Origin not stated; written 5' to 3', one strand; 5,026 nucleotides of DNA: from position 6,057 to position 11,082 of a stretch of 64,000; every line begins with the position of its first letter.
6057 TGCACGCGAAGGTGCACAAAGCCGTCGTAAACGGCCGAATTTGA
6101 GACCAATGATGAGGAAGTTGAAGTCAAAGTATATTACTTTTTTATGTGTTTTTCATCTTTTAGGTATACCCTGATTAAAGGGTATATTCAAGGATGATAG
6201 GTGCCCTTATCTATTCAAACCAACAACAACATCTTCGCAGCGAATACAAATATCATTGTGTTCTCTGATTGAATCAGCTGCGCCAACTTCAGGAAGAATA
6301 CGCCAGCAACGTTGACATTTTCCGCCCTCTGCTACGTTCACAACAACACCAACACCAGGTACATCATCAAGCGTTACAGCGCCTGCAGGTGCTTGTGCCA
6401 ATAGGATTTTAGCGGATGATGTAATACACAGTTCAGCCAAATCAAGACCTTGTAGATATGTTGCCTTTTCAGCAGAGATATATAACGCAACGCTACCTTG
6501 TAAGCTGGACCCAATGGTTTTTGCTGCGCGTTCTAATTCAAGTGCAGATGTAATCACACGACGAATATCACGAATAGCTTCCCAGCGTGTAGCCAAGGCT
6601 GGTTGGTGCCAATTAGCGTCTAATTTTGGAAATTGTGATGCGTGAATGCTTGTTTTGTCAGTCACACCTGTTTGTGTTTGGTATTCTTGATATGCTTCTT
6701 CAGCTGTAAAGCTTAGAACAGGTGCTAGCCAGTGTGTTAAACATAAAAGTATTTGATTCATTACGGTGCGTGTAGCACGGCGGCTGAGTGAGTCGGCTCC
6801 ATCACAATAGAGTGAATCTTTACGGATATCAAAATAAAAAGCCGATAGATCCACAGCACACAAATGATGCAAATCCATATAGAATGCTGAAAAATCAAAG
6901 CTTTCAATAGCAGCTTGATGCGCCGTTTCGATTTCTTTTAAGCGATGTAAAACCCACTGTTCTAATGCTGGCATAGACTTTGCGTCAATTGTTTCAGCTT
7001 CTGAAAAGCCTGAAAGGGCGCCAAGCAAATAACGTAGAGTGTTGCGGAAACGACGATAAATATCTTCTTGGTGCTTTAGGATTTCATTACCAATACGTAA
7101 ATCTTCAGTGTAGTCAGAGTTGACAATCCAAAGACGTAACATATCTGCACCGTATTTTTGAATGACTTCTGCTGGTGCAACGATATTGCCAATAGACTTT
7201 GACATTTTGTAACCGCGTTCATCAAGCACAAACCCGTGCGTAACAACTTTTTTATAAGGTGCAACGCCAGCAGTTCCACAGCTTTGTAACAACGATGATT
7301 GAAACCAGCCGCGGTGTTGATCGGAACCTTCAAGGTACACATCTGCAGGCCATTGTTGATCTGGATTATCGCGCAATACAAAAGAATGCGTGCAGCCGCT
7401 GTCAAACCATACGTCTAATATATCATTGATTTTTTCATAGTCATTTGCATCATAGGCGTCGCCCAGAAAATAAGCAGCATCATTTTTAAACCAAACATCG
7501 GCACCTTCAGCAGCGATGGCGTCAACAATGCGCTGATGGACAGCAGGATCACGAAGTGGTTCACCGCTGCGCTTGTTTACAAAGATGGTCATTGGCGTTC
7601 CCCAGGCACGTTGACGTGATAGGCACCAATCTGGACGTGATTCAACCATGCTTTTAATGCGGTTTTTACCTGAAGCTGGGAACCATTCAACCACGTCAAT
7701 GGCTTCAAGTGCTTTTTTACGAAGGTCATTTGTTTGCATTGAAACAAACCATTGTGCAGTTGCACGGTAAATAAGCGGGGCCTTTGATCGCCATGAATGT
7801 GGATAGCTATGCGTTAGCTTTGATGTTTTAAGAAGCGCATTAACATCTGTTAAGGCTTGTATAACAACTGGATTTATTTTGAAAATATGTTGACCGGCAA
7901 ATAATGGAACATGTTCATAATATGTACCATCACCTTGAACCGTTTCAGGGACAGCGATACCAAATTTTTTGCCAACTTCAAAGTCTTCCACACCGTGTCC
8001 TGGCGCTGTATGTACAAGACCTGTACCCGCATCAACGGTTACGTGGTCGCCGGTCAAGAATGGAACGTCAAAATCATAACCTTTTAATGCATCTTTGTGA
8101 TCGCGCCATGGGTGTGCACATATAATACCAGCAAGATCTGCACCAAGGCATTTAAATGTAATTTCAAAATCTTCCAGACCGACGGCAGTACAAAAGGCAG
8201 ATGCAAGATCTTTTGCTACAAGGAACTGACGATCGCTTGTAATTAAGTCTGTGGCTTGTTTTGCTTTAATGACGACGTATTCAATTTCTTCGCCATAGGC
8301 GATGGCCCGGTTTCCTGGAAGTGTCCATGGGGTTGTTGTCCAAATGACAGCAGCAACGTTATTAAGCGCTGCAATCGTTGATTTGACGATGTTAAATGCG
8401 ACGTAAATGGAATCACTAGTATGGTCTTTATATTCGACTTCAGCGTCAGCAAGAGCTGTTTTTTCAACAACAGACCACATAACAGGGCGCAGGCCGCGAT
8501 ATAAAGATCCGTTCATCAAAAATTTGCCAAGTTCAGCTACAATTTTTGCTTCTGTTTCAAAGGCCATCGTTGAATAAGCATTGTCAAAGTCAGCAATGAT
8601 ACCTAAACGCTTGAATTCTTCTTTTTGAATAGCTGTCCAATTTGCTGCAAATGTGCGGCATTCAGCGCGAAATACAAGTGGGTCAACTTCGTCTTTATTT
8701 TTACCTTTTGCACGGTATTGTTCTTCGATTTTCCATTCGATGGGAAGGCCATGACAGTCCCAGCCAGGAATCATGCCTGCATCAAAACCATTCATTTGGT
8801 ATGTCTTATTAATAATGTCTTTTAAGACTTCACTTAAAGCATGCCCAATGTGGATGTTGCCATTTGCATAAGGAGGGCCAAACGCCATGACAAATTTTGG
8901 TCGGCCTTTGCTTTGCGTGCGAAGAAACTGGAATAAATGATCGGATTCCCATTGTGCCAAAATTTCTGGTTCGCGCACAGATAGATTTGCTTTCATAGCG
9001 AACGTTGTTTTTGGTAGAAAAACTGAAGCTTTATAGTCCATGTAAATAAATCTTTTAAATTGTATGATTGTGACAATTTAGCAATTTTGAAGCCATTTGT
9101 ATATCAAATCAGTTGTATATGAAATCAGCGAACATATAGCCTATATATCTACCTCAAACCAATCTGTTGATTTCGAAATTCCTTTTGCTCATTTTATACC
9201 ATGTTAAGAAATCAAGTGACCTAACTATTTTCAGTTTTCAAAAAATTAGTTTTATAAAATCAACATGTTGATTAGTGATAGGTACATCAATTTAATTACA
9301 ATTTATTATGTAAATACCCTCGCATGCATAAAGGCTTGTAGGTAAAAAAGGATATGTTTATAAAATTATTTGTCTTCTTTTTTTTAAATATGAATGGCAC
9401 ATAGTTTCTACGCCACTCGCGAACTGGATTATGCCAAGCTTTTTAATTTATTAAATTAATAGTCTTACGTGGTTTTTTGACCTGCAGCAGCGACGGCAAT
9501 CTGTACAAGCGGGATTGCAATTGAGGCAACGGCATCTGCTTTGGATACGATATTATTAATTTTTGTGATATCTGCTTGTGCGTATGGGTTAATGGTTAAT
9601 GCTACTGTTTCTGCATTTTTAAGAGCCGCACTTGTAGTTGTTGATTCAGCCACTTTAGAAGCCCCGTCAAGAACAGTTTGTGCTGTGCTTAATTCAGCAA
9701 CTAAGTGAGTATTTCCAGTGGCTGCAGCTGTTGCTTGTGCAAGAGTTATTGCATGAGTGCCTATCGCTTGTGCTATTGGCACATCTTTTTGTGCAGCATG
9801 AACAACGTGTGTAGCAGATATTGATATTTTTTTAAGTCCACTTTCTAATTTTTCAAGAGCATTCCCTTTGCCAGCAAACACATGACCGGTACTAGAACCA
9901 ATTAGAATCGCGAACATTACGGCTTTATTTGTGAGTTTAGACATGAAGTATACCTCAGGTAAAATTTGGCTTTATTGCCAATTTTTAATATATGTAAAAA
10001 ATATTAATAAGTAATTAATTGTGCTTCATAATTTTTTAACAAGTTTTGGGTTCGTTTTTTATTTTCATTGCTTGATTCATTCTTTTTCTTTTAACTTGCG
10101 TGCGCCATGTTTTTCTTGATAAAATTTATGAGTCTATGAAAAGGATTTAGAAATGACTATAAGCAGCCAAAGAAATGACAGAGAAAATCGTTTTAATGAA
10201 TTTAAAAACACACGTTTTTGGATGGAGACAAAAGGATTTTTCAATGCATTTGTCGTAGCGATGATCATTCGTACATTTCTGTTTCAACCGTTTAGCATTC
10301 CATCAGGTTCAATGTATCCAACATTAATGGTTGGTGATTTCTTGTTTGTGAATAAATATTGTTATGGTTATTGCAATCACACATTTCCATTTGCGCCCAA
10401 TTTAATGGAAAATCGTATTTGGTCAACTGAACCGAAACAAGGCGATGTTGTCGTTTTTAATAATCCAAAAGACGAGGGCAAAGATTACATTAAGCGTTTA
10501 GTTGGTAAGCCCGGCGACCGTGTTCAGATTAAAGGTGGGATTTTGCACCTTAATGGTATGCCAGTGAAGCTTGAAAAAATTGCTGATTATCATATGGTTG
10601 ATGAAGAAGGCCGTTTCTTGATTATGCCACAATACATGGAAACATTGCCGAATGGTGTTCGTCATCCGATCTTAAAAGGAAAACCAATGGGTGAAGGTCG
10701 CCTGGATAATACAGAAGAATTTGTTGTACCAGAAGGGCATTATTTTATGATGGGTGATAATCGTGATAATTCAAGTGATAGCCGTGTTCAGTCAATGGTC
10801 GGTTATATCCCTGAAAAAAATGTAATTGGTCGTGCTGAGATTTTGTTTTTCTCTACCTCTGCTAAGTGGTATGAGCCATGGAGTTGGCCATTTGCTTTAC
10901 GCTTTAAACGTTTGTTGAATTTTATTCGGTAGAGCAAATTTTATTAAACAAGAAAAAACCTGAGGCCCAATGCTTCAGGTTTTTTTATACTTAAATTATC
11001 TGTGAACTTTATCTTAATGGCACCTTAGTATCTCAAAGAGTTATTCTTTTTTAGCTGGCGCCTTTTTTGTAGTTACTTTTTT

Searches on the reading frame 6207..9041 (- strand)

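Call 8: search_protein_families(library=pfam, proteins=[window:6207-9041:-], max_evalue=0.001)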
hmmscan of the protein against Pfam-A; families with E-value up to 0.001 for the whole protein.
window:6207-9041:- (944 aa): 5 families
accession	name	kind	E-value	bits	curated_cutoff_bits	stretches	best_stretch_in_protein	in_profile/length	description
PF00133.28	tRNA-synt_1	-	7.2e-131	437.2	22.7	1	27-650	2-413/414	tRNA synthetases class I (I, L, M and V)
PF08264.19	Anticodon_1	-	5.9e-23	81.8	25.1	1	694-851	1-146/148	Anticodon-binding domain of tRNA ligase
PF09334.17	tRNA-synt_1g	-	7.7e-20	71.4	20.1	2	56-204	7-137/391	tRNA synthetases class I (M)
PF01406.26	tRNA-synt_1e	-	1.4e-08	34.9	27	1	582-657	224-298/301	tRNA synthetases class I (C) catalytic domain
PF01921.24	tRNA-synt_1f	-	3.1e-05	23.5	27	1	600-669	270-339/360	tRNA synthetases class I (K)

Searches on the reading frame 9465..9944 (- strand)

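Call 8: search_protein_families(library=pfam, proteins=[window:9465-9944:-], max_evalue=0.001)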
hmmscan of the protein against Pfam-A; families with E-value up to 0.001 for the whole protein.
window:9465-9944:- (159 aa): 0 families

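Call 57: search_protein_families(library=pfam, proteins=[window:9465-9944:-], max_evalue=0.1)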
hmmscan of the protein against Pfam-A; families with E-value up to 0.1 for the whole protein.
window:9465-9944:- (159 aa): 1 family
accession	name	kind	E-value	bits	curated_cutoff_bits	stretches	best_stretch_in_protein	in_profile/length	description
PF01977.22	UbiD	-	0.046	13.3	23.3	1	45-114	85-152/206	3-octaprenyl-4-hydroxybenzoate carboxy-lyase Rift-related domain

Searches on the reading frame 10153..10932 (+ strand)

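Call 8: search_protein_families(library=pfam, proteins=[window:10153-10932:+], max_evalue=0.001)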
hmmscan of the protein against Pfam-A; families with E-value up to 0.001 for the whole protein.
window:10153-10932:+ (259 aa): 1 family
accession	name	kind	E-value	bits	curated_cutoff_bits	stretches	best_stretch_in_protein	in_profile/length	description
PF10502.14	Peptidase_S26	-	5.3e-50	170.1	22.9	1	29-232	8-167/168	Signal peptidase, peptidase S26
